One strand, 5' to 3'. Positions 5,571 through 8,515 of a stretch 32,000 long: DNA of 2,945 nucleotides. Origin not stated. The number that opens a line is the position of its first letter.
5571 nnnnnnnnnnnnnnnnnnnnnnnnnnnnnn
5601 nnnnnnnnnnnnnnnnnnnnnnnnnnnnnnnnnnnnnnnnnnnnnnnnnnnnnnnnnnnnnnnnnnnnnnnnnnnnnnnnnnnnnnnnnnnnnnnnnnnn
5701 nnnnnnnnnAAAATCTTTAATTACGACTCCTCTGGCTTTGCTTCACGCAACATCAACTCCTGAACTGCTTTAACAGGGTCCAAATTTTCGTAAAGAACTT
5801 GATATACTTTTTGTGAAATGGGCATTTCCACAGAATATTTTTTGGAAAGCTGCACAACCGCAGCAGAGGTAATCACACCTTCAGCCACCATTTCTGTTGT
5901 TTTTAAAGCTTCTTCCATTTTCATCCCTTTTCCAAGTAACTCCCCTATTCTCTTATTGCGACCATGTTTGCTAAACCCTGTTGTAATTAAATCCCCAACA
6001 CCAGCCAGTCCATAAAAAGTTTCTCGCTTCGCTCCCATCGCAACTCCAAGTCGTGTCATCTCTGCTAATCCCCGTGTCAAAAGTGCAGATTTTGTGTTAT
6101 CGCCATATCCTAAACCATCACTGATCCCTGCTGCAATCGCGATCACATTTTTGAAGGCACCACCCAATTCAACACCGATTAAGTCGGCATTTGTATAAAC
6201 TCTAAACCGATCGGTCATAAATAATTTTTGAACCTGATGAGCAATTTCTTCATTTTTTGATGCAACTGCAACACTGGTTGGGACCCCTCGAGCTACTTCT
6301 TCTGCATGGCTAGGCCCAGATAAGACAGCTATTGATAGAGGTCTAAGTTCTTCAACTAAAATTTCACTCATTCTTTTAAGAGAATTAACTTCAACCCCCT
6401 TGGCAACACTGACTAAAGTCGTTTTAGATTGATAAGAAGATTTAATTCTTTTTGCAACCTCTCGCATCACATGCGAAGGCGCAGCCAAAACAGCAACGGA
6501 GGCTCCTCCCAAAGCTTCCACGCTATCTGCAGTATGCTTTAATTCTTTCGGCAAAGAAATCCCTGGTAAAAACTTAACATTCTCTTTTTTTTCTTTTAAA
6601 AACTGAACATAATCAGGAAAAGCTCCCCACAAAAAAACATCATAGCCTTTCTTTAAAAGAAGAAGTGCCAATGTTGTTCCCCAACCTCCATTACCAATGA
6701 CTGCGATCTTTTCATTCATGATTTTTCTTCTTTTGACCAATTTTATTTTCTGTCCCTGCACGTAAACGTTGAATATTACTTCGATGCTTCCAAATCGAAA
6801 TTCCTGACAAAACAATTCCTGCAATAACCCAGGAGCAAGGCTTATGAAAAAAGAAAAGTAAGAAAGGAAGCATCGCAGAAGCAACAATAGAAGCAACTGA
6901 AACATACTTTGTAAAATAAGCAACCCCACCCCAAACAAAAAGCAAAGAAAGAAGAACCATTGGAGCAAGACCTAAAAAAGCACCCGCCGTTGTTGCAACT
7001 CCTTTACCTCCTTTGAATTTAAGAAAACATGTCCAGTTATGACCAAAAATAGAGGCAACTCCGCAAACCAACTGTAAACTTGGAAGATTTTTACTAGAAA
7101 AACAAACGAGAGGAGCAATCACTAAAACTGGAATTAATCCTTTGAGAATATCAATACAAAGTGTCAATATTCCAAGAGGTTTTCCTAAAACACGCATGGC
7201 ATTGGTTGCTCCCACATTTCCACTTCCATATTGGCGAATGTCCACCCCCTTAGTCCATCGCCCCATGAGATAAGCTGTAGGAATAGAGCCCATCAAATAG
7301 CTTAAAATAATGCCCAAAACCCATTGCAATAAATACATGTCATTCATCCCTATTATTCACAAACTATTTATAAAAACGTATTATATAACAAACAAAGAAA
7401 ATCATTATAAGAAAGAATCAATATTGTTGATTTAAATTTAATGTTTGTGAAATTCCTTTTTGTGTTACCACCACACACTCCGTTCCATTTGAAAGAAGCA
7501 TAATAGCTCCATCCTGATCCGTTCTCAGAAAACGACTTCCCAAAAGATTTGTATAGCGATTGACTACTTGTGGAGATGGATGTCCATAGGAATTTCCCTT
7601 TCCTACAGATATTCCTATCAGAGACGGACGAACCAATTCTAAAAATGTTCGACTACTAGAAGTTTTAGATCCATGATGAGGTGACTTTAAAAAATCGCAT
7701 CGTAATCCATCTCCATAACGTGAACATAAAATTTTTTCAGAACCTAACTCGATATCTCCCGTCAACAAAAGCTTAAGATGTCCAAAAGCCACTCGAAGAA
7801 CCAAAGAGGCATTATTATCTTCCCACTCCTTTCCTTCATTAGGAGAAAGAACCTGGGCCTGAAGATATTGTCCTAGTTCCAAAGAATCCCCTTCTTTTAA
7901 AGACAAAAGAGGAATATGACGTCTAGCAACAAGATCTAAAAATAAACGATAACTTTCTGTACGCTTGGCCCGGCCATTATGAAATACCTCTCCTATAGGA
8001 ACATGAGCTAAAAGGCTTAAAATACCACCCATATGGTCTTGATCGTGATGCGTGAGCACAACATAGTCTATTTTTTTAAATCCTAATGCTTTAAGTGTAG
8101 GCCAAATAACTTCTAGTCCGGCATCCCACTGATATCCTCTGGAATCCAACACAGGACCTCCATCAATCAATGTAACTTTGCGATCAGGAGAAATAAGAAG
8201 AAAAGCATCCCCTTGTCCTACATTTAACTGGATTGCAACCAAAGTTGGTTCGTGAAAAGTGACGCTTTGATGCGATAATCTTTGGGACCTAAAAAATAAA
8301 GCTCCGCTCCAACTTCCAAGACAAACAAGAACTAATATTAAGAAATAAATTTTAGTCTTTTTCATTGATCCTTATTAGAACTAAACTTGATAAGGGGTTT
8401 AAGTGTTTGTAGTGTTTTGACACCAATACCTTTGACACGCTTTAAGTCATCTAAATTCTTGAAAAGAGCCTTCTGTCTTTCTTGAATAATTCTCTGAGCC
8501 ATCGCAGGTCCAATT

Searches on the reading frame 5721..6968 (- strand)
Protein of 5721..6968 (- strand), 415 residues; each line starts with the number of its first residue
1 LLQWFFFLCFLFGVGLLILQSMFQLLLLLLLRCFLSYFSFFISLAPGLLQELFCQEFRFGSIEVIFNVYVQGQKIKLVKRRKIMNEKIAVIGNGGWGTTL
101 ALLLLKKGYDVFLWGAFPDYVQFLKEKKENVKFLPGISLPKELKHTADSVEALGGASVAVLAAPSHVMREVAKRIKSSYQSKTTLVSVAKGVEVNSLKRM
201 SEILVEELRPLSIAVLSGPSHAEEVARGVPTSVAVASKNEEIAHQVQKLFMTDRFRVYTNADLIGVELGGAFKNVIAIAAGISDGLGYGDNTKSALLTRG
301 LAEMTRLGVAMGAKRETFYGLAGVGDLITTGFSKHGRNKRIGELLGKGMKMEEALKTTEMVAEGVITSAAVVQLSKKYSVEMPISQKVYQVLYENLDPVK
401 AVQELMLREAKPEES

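Call 14: search_protein_families(library=pfam, proteins=[window:5721-6968:-], max_evalue=0.001)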
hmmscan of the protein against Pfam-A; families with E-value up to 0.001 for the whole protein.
window:5721-6968:- (415 aa): 5 families
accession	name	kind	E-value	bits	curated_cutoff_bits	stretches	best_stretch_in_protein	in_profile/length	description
PF07479.19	NAD_Gly3P_dh_C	-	1.3e-57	194.4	25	1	262-402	1-141/142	NAD-dependent glycerol-3-phosphate dehydrogenase C-terminus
PF01210.29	NAD_Gly3P_dh_N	-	3.1e-48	164.2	23.1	1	87-242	1-157/158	NAD-dependent glycerol-3-phosphate dehydrogenase N-terminus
PF20618.3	GPD_NAD_C_bact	-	3e-18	66.6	27.6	1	322-388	1-66/66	Bacterial GPD, NAD-dependent C-terminal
PF03807.23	F420_oxidored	-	3.4e-07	31.2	21.6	1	87-190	1-93/94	NADP oxidoreductase coenzyme F420-dependent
PF02558.23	ApbA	-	2.1e-06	27.8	22.2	1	88-221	1-114/150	Ketopantoate reductase PanE/ApbA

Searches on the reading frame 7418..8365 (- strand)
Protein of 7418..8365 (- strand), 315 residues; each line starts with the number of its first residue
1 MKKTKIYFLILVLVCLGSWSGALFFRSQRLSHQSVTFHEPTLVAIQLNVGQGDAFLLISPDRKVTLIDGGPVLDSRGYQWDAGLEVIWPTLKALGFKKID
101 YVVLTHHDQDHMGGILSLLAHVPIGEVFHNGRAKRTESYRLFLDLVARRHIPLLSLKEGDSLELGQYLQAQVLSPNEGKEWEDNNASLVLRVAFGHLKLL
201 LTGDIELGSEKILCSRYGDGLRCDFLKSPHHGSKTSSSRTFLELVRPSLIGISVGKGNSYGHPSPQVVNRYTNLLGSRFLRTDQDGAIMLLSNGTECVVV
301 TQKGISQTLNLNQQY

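Call 14: search_protein_families(library=pfam, proteins=[window:7418-8365:-], max_evalue=0.001)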
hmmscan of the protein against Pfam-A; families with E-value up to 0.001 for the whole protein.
window:7418-8365:- (315 aa): 2 families
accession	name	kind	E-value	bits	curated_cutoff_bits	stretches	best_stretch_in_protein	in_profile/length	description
PF00753.33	Lactamase_B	-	8.2e-15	55.7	22.7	1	48-247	2-187/196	Metallo-beta-lactamase superfamily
PF12706.13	Lactamase_B_2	-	5.6e-06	26.5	27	1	91-212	23-150/200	Beta-lactamase superfamily domain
